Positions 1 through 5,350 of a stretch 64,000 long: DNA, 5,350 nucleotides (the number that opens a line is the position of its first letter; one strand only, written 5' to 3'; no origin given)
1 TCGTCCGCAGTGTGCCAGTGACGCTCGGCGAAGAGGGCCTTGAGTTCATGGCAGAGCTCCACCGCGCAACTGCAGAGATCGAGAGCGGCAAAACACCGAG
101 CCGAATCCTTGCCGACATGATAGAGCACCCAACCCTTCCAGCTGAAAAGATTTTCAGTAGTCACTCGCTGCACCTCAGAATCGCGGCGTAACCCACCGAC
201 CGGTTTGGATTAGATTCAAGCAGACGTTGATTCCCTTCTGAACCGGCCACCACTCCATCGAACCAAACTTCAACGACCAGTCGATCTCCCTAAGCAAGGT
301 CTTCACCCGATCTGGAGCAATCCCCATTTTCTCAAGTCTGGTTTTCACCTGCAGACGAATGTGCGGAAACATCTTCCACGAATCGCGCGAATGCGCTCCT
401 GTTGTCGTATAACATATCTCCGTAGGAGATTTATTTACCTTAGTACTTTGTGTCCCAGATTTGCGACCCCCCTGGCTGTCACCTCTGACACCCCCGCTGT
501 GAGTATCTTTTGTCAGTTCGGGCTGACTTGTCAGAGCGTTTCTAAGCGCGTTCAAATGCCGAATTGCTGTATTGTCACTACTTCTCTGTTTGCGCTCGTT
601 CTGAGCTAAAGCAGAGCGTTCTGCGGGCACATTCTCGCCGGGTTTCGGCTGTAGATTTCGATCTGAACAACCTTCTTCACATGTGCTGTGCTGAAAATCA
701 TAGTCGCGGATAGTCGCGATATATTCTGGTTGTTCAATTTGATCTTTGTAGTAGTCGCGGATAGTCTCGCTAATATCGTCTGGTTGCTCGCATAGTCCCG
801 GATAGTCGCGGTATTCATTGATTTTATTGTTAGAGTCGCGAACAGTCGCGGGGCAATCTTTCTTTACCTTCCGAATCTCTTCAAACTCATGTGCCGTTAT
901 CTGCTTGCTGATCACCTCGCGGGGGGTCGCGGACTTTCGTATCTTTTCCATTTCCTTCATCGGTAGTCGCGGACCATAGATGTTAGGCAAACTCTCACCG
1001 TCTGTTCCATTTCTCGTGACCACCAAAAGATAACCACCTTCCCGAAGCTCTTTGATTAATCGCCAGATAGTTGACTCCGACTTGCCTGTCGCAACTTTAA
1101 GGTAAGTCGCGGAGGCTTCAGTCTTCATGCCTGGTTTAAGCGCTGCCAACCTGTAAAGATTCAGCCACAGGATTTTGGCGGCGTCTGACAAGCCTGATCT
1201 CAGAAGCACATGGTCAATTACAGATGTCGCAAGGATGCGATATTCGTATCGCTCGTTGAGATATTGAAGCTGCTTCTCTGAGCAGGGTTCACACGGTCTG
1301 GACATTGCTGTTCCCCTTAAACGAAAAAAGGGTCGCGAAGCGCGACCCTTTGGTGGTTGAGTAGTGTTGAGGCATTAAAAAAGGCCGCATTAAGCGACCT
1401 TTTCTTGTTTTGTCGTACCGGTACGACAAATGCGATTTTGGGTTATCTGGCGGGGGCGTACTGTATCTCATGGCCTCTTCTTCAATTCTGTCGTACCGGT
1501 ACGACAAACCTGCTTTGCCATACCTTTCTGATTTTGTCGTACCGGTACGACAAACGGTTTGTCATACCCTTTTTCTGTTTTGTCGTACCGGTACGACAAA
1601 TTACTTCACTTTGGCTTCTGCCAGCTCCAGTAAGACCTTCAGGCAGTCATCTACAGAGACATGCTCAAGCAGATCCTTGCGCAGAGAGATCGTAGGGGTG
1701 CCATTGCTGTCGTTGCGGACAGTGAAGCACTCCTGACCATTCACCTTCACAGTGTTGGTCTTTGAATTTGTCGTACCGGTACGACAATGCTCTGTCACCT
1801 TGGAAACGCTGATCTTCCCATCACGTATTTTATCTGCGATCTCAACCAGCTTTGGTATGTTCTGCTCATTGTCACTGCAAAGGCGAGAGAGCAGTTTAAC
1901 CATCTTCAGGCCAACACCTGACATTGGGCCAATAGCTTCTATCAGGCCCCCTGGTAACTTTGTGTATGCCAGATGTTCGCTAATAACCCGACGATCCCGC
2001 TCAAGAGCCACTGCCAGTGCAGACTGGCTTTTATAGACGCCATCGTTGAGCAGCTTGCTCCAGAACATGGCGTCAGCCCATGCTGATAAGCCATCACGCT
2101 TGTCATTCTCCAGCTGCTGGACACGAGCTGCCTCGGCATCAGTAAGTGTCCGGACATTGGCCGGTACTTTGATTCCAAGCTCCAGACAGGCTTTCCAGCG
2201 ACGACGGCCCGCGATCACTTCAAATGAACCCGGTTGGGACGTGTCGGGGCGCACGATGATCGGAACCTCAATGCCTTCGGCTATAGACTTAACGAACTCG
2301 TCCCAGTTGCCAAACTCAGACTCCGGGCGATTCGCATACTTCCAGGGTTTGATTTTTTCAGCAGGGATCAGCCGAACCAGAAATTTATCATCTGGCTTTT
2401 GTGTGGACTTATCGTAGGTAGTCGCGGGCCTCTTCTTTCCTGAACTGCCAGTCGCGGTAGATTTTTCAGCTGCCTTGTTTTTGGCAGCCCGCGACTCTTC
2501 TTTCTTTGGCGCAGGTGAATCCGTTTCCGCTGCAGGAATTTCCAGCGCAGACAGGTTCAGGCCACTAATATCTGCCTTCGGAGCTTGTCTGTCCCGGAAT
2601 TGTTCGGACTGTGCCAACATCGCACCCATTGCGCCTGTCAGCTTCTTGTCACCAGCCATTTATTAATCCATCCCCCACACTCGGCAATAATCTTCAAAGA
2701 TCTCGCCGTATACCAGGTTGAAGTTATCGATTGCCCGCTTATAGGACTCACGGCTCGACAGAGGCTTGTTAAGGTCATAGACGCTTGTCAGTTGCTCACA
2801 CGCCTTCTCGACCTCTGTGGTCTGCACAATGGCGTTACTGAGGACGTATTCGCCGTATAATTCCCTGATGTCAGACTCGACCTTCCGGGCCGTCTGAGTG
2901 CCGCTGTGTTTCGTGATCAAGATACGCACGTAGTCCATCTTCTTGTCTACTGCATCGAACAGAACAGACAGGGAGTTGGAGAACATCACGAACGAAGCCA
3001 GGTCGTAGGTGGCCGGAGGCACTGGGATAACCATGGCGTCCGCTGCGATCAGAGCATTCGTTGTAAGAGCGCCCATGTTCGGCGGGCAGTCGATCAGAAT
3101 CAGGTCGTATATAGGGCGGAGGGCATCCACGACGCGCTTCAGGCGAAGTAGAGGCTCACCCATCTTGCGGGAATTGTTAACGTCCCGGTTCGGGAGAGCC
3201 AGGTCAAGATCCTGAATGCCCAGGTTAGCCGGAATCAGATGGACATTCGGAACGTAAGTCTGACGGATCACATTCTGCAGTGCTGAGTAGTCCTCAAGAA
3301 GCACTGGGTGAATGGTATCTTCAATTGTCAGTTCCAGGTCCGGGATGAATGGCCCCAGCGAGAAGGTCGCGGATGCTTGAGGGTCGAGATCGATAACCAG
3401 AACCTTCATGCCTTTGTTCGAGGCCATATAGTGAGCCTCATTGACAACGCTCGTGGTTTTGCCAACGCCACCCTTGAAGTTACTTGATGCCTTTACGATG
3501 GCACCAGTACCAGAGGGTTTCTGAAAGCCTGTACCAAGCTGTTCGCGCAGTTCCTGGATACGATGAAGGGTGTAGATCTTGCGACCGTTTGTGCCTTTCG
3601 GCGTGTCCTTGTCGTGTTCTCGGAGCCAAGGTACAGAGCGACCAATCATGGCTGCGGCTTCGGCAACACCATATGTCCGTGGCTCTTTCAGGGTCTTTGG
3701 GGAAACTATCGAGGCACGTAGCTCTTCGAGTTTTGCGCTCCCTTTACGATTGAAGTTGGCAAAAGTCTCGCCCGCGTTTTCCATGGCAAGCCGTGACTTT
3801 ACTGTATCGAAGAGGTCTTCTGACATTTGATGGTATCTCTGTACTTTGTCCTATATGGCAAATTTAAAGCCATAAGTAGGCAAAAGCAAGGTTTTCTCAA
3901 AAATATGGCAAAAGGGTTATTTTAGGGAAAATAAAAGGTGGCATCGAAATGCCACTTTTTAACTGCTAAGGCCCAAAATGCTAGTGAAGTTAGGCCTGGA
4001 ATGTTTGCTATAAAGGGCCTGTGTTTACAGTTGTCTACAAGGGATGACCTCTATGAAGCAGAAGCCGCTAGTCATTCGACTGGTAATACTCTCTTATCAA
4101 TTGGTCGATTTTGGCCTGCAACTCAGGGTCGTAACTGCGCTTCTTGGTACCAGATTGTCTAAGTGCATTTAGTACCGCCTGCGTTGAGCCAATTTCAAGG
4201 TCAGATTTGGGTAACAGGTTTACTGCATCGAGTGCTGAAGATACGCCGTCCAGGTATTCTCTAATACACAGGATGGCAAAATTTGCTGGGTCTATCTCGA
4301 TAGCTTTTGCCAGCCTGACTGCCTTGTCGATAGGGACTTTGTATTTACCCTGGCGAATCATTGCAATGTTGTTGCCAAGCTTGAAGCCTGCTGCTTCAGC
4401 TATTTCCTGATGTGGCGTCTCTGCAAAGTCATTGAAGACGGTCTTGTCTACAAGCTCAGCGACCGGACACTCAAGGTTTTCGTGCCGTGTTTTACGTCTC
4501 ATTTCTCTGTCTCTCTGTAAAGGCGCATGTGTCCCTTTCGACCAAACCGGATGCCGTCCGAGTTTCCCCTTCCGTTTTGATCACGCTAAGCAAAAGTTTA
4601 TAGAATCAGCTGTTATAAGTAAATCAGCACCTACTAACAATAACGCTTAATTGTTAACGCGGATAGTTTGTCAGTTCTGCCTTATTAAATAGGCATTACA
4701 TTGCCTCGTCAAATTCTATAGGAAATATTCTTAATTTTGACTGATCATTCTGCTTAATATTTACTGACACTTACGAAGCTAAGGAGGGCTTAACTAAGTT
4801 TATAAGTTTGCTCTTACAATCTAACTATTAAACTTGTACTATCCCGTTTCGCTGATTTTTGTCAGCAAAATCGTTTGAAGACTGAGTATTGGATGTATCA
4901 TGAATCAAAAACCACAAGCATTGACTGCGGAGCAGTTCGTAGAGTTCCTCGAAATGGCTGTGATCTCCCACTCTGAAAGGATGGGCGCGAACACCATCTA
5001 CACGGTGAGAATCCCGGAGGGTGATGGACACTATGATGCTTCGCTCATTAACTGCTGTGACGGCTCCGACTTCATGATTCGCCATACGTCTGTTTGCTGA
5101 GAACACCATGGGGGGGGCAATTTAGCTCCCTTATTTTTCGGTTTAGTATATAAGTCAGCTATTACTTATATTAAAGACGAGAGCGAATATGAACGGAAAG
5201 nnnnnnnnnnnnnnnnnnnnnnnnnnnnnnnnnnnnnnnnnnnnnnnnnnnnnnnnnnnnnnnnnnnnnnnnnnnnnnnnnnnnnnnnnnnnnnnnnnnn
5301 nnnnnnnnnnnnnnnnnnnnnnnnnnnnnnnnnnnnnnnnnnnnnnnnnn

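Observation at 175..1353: Iteron replicon with the origin embedded in the initiator gene, plus a GTCGCG inverted-repeat hairpin at the rep 5' end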

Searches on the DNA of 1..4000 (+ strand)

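Call 5: search_dna_similar(query=window:1-4000:+, collection=phages, mode=near, max_rows=20)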
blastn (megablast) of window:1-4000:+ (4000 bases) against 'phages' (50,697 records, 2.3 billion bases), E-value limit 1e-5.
No match.

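Call 6: search_dna_similar(query=window:1-4000:+, collection=plasmids, mode=near, max_rows=20)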
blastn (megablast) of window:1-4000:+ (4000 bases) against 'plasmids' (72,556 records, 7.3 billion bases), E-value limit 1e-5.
No match.

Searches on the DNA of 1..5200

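Call 85: search_rna_families(source=window, start=1, end=5200, threshold=evalue, max_evalue=1)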
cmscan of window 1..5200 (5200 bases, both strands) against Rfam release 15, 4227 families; matches with E-value up to 1: 1.
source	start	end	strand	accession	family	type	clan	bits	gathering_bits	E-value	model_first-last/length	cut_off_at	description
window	2919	2993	+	RF00660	mir-214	Gene; miRNA;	-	28.4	66.7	0.001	1-101/101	no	mir-214 microRNA precursor family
